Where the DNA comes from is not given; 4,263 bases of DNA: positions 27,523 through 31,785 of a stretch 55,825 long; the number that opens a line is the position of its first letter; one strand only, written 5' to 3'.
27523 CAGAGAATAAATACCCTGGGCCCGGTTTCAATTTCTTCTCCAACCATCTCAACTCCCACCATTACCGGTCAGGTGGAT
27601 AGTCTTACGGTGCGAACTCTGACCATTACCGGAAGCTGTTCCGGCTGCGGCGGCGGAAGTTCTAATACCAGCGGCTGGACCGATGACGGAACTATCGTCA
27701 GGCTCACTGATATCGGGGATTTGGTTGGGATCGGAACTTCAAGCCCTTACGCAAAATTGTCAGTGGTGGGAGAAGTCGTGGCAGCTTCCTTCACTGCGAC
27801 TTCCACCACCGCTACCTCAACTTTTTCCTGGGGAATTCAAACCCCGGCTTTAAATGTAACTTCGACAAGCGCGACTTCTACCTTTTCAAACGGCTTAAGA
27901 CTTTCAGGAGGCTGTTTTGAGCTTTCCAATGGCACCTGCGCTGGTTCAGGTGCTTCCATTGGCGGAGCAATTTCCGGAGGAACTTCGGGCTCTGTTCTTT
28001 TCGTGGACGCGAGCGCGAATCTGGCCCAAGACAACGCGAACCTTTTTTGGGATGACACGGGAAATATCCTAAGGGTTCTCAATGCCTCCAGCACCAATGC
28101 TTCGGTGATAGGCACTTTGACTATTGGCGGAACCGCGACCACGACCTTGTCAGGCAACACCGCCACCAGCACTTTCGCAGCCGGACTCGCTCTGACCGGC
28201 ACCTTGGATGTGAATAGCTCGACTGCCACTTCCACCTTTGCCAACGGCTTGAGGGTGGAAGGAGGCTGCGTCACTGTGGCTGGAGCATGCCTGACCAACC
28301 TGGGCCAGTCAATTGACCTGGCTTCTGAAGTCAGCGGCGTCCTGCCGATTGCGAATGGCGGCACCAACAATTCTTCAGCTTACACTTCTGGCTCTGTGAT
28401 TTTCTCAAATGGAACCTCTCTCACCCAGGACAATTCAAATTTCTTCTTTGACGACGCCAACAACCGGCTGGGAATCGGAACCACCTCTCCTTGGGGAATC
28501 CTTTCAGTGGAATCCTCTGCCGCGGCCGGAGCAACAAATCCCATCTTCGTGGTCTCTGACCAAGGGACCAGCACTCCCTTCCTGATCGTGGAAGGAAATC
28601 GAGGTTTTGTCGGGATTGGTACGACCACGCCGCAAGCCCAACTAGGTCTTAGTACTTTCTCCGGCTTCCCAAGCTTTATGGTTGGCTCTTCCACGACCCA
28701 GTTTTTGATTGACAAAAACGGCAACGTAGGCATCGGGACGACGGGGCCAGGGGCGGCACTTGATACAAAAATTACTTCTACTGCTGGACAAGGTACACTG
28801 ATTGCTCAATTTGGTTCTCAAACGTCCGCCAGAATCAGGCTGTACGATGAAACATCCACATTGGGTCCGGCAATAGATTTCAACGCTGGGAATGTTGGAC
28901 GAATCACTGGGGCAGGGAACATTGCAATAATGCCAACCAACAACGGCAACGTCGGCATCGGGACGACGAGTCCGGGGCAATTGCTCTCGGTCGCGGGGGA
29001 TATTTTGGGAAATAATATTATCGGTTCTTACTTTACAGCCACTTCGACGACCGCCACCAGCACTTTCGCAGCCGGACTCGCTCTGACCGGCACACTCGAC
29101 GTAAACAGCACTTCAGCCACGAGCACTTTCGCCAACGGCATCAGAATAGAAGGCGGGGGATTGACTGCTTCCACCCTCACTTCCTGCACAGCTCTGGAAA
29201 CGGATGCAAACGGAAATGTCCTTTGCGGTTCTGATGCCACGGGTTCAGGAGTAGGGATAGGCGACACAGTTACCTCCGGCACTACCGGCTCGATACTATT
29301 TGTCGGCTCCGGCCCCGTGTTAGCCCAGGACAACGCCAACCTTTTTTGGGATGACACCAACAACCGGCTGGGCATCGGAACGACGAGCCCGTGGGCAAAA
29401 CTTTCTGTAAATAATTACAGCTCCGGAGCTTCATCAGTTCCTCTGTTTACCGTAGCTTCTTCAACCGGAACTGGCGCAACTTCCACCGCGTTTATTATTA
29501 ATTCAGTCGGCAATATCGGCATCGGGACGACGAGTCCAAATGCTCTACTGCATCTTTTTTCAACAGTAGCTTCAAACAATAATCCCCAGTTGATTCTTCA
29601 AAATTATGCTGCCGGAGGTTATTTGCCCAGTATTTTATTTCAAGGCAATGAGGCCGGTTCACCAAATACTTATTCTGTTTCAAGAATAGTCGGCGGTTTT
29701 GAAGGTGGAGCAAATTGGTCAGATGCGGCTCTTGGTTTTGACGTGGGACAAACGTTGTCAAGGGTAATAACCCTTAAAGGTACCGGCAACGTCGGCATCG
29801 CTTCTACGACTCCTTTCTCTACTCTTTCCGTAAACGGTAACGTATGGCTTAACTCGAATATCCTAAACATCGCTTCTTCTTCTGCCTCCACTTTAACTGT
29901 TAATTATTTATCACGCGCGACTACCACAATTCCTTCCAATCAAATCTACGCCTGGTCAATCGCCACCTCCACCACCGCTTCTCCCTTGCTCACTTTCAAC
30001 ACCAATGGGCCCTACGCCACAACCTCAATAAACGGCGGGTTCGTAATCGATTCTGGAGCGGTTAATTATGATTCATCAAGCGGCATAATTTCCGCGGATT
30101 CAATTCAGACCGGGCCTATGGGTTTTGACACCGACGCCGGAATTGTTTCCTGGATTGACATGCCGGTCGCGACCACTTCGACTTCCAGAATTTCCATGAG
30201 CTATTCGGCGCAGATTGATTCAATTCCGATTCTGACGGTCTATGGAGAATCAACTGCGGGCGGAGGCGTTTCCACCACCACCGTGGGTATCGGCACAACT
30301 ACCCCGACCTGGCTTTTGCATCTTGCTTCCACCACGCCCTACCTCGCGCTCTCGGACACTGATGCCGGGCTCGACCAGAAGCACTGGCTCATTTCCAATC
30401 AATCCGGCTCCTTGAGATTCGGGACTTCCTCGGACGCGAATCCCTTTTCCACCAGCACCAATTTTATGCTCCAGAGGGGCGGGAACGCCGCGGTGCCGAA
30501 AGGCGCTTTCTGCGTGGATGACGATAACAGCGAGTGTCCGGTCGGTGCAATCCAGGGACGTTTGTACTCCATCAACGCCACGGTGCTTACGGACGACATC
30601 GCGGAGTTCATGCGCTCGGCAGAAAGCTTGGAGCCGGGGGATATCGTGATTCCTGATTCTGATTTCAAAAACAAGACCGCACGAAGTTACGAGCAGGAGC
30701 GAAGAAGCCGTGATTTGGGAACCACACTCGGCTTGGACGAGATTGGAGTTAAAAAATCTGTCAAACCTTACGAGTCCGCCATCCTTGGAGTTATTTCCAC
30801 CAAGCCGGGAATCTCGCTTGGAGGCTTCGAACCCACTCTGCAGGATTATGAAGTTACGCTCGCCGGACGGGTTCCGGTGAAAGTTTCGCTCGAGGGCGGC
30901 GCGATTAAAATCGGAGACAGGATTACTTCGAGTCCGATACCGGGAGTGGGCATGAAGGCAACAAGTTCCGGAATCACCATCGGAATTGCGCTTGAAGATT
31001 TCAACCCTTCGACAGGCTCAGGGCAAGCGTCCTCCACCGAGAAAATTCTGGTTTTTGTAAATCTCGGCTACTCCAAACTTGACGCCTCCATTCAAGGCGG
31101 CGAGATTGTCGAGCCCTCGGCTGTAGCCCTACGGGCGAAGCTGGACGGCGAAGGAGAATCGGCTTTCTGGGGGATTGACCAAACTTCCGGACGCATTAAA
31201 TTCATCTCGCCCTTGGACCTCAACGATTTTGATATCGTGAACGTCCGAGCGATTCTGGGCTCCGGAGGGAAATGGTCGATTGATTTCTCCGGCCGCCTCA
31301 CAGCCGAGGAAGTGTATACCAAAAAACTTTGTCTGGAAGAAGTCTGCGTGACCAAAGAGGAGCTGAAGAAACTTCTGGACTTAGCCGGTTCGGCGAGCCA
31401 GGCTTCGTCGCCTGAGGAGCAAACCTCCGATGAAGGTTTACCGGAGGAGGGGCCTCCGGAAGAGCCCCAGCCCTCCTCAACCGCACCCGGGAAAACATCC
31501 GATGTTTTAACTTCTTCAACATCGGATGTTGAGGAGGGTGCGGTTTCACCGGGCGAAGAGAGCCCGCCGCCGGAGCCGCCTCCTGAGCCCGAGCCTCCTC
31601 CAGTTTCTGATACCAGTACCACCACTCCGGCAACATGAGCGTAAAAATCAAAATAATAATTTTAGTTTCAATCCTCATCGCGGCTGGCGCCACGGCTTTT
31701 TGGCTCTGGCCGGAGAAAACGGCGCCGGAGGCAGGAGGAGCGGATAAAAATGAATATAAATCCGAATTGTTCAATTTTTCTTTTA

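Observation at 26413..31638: Giant ORF fusing a cytoplasmic MerR-type HTH to a TM helix and a ~1,600-aa tail-fibre-like ectodomain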

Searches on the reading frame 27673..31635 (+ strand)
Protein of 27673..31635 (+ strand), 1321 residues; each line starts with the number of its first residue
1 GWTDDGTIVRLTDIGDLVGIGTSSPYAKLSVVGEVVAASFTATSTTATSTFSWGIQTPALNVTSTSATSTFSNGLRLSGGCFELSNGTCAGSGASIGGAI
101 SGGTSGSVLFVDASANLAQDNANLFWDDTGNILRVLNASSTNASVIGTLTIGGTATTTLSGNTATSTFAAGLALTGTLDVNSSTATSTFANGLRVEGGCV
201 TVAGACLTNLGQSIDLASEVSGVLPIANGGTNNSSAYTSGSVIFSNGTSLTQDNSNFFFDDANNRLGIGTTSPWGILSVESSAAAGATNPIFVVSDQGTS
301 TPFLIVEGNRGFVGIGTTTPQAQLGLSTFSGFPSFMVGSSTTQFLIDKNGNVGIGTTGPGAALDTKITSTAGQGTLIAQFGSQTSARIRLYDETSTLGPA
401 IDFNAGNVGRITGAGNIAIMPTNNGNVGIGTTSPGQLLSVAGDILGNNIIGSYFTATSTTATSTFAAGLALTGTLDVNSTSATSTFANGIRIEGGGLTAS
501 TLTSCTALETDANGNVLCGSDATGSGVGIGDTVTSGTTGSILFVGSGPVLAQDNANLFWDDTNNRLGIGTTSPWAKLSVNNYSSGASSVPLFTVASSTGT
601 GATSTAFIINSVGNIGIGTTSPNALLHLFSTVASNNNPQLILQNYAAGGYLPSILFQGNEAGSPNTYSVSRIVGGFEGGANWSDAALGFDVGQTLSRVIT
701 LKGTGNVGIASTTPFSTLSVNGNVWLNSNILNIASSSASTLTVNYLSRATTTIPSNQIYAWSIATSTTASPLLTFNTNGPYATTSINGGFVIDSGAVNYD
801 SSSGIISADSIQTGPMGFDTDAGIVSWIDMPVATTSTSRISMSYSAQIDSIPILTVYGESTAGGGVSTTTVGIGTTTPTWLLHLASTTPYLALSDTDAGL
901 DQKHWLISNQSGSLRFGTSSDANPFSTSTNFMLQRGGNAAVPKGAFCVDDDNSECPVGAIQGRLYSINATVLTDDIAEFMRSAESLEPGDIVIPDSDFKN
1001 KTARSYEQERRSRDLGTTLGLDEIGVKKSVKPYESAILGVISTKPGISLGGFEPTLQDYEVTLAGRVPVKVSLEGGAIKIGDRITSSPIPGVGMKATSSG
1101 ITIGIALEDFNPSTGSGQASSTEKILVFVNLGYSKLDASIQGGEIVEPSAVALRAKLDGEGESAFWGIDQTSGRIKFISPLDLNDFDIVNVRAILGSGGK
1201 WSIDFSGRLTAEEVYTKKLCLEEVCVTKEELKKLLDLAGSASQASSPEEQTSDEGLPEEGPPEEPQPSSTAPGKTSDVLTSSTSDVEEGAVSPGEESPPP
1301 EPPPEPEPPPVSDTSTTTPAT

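Call 86: search_dna_similar(query=window:27673-31635:+, collection=phages, mode=protein, max_evalue=0.001, max_rows=15)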
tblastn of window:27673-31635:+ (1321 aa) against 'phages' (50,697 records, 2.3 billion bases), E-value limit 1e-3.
Records with a match: 3; places in all: 3; records where one place covers at least 80% of the query: 0.
Best place of each record, by identity: <60% 3.
By first word of the organism name: Synechococcus 2; Pelagibacter 1.
By host as written in the record: Synechococcus sp. KSHK05 2; Candidatus Pelagibacter sp. HTCC7211 1.
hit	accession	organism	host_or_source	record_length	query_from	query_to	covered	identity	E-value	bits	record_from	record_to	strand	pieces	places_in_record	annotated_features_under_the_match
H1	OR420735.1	Pelagibacter phage HTVC168P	Candidatus Pelagibacter sp. HTCC7211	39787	265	440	13%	29.1%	7e-4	50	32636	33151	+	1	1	hypothetical protein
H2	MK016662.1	Synechococcus phage S-B28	Synechococcus sp. KSHK05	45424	607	722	9%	33.6%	5e-5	54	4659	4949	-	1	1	hypothetical protein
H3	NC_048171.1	Synechococcus phage S-B28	Synechococcus sp. KSHK05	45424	607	722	9%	33.6%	5e-5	54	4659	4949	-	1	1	tail fiber protein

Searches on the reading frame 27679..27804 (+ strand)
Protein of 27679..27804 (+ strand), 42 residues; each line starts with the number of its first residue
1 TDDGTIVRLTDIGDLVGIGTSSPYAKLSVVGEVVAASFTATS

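Call 84: search_solved_structures(query=A6, max_evalue=1, show_alignments=2)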
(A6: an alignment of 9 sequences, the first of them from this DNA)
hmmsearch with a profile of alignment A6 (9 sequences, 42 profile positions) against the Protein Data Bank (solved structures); distinct sequences matched with E-value up to 1: 5.
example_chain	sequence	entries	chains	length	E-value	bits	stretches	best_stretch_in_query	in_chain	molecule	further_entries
8ond_A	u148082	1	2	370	4.6e-14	54.9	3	10-35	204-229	bd2133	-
8ol4_A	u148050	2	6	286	5e-05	26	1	10-34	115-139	Cell wall surface anchor family protein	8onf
8oml_A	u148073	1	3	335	5e-05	26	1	8-31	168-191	Cell wall surface anchor family protein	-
8ojn_C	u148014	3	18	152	6.1e-05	25.7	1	9-32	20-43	Cell wall surface anchor family protein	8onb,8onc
6vbk_A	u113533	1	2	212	0.026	17.3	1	13-34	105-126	Lon211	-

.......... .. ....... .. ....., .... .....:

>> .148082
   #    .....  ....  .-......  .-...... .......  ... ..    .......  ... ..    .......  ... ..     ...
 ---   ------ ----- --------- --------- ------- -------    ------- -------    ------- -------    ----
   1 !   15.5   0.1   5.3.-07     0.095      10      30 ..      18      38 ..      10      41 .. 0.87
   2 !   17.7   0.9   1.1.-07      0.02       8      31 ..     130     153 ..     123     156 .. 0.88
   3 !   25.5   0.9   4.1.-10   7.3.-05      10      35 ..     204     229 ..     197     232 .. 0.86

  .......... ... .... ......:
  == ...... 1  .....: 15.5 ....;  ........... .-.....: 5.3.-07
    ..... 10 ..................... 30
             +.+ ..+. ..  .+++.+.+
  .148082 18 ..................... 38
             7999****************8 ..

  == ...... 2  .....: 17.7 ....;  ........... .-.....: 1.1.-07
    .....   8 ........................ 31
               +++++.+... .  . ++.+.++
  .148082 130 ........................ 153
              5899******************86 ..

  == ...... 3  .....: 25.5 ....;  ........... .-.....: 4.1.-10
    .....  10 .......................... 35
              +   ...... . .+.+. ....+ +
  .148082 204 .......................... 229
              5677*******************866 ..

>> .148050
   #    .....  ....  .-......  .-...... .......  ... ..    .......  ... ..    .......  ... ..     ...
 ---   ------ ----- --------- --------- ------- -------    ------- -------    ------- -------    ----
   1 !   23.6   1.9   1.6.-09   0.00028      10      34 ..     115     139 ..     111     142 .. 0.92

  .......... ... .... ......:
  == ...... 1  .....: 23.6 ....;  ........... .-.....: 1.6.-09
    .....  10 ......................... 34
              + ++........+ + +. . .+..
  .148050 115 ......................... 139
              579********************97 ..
